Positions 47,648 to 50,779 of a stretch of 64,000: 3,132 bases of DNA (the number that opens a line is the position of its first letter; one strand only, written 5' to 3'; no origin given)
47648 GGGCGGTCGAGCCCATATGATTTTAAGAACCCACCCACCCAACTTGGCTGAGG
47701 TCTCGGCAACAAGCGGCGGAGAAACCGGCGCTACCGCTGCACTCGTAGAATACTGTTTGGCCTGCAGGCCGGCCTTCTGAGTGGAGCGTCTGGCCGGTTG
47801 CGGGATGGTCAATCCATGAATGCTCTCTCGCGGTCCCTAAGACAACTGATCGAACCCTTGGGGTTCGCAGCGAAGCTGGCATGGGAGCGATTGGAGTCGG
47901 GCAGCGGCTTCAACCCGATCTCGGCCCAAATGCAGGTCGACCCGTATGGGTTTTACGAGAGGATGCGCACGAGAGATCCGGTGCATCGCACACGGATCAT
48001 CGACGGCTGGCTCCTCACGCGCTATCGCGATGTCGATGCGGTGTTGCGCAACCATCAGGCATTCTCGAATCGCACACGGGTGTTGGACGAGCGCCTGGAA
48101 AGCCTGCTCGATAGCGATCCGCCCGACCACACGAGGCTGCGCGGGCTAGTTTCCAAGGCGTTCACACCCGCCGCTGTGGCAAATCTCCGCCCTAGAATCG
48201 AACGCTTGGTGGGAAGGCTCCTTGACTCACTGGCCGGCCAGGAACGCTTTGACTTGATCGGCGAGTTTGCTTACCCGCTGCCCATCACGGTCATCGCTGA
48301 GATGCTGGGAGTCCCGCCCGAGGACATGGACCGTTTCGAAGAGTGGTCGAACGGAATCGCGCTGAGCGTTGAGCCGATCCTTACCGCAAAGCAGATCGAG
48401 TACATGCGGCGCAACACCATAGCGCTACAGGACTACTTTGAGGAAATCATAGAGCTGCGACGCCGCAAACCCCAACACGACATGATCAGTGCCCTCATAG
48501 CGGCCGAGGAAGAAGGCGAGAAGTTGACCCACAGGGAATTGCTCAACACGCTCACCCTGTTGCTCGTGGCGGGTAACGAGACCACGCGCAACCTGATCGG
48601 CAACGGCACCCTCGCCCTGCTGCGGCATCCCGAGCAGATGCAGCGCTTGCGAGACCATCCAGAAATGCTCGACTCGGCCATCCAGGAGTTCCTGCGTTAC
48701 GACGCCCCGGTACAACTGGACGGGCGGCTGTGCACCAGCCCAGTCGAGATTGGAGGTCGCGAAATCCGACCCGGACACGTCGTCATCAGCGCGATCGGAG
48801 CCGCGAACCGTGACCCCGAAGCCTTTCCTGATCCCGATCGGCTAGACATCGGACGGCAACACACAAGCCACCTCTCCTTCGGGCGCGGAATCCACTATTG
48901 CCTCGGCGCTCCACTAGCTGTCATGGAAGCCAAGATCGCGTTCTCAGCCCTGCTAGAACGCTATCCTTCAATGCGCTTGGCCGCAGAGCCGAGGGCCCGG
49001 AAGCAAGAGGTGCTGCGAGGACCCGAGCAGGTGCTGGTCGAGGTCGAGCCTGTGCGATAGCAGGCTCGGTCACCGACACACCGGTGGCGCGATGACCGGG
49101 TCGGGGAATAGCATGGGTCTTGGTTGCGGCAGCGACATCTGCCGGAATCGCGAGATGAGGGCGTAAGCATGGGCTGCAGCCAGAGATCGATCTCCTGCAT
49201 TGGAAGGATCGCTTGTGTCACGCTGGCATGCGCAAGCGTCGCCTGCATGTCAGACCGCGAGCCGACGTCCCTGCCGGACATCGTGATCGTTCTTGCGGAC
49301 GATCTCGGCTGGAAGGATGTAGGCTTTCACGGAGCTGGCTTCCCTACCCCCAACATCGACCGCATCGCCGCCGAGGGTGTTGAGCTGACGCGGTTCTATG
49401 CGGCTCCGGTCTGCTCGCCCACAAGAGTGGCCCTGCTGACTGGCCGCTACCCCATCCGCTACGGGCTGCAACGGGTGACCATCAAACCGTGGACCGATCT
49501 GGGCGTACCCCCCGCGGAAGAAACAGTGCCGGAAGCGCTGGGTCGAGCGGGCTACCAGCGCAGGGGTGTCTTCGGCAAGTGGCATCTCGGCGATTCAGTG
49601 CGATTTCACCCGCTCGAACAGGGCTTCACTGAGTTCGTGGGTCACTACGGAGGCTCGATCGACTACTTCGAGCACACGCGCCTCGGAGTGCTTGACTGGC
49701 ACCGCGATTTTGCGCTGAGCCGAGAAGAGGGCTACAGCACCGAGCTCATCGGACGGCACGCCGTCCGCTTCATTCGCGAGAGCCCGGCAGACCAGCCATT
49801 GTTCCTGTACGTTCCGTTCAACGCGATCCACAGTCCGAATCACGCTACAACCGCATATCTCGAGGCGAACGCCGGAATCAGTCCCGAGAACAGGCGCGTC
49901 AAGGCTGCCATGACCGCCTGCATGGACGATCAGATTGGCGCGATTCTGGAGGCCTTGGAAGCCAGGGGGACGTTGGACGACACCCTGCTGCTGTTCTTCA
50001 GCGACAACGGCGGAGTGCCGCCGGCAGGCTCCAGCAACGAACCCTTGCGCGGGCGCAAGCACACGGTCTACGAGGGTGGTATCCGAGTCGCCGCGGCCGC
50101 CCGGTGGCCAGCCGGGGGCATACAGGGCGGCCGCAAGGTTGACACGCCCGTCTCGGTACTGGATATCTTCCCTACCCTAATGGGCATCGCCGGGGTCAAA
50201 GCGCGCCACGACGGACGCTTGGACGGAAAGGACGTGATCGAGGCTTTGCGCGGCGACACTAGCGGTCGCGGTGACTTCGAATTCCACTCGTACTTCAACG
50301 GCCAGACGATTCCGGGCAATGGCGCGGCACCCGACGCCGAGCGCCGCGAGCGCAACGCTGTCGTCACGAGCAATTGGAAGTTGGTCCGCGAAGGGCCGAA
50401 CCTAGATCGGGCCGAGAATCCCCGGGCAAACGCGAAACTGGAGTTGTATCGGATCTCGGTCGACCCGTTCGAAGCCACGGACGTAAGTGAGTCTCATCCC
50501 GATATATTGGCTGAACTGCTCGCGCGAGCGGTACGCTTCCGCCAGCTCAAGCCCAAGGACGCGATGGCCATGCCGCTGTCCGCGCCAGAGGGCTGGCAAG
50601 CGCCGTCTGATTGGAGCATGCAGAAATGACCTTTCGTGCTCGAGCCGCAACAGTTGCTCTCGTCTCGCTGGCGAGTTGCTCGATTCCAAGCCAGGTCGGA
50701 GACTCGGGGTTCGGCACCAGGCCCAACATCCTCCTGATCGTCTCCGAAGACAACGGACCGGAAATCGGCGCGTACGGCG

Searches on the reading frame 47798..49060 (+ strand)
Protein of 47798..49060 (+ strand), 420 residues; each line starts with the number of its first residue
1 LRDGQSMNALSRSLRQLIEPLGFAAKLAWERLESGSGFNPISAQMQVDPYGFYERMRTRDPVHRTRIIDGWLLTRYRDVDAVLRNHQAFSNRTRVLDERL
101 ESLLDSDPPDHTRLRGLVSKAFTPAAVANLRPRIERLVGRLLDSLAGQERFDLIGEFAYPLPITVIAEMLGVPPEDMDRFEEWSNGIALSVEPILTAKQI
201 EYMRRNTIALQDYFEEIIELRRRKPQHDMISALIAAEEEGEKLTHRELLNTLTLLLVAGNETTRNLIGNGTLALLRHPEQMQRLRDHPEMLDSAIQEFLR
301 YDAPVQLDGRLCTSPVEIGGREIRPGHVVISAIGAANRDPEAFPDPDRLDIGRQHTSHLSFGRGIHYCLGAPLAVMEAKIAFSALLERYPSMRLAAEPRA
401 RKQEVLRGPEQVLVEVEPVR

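Call 74: search_protein_families(library=pfam, proteins=[window:47798-49060:+], max_evalue=0.001)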
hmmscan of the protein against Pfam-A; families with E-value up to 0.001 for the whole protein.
window:47798-49060:+ (420 aa): 1 family
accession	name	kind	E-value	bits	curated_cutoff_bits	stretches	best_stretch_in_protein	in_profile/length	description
PF00067.27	p450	-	3.5e-32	112.2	22.8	1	73-390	49-433/462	Cytochrome P450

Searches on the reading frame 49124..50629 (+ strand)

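Call 74: search_protein_families(library=pfam, proteins=[window:49124-50629:+], max_evalue=0.001)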
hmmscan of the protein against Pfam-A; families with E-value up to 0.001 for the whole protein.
window:49124-50629:+ (501 aa): 3 families
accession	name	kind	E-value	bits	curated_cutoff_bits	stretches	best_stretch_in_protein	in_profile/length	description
PF00884.28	Sulfatase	-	1.9e-53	182.2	25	1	51-358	1-301/301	Sulfatase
PF01663.27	Phosphodiest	-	1.3e-05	25.4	23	1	54-299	2-223/342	Type I phosphodiesterase / nucleotide pyrophosphatase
PF16347.10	SGSH_C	-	0.00038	21.1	29.3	1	312-454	8-131/154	N-sulphoglucosamine sulphohydrolase, C-terminal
